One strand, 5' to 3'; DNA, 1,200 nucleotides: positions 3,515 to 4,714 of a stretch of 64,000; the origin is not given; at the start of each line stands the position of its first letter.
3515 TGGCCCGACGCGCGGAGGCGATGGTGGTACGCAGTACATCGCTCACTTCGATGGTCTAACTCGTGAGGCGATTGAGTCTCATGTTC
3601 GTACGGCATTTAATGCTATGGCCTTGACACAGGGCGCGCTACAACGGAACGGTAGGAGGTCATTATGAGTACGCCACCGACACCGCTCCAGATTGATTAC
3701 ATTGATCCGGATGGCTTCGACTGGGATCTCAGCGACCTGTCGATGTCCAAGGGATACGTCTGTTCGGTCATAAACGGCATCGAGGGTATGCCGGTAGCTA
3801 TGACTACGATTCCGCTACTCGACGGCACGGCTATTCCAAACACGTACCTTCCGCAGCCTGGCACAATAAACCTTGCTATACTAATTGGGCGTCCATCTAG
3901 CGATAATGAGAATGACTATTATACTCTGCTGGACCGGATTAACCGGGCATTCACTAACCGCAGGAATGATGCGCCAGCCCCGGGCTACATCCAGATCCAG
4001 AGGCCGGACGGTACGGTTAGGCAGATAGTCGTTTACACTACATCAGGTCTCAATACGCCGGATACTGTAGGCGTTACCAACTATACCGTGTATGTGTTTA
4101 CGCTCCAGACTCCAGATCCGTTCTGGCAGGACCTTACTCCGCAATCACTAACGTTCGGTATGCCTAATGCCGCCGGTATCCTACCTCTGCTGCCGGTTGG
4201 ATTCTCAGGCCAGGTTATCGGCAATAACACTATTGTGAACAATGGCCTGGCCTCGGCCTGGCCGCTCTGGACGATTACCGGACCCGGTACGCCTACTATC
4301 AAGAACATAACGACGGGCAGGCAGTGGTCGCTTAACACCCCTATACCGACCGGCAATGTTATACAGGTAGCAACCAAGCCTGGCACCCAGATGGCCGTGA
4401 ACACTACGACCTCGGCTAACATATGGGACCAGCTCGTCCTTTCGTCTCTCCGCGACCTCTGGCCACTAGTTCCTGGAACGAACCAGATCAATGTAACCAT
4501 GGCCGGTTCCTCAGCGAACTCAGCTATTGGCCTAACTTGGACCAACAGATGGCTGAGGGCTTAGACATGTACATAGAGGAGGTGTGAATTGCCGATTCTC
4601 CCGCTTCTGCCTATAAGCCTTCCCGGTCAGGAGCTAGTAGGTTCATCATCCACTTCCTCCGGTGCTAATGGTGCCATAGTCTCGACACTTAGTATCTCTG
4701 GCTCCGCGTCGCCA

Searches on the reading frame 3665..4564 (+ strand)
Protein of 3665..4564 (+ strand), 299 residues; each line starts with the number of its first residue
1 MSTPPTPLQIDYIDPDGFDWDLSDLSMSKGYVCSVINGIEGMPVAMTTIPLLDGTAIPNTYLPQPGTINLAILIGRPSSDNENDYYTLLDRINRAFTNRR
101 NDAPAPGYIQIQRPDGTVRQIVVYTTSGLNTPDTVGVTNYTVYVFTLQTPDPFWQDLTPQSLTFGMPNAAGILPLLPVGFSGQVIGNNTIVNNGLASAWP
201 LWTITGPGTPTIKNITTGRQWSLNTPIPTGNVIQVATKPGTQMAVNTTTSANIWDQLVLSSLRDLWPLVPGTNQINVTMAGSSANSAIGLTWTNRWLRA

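Call 17: find_encoding_contigs(protein=window:3665-4564:+, flank=10000, max_places=3)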
Protein window:3665-4564:+ (299 aa): 14 contigs read that carry it; 3 places shown.
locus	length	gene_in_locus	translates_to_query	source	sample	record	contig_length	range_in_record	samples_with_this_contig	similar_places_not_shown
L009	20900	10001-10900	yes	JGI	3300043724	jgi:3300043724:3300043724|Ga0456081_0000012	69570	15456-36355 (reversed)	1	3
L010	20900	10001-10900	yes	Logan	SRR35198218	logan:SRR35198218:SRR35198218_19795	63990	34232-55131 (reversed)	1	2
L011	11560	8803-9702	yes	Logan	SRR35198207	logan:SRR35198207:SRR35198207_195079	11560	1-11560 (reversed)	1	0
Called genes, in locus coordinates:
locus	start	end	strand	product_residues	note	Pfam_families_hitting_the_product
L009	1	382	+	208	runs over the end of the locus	-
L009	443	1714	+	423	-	PF05065:Phage_capsid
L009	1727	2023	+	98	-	-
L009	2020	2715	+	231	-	-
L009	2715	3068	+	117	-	PF05521:Phage_HCP (faint)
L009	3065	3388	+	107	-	-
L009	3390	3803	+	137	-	PF23841:Phage_tail_terminator_2 (weak)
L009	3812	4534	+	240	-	-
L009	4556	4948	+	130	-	-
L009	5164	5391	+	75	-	-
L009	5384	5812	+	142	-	-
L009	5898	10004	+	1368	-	PF01464:SLT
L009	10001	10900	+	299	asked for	-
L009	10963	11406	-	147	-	-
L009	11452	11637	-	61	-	-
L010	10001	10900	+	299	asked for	-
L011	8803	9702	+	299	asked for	-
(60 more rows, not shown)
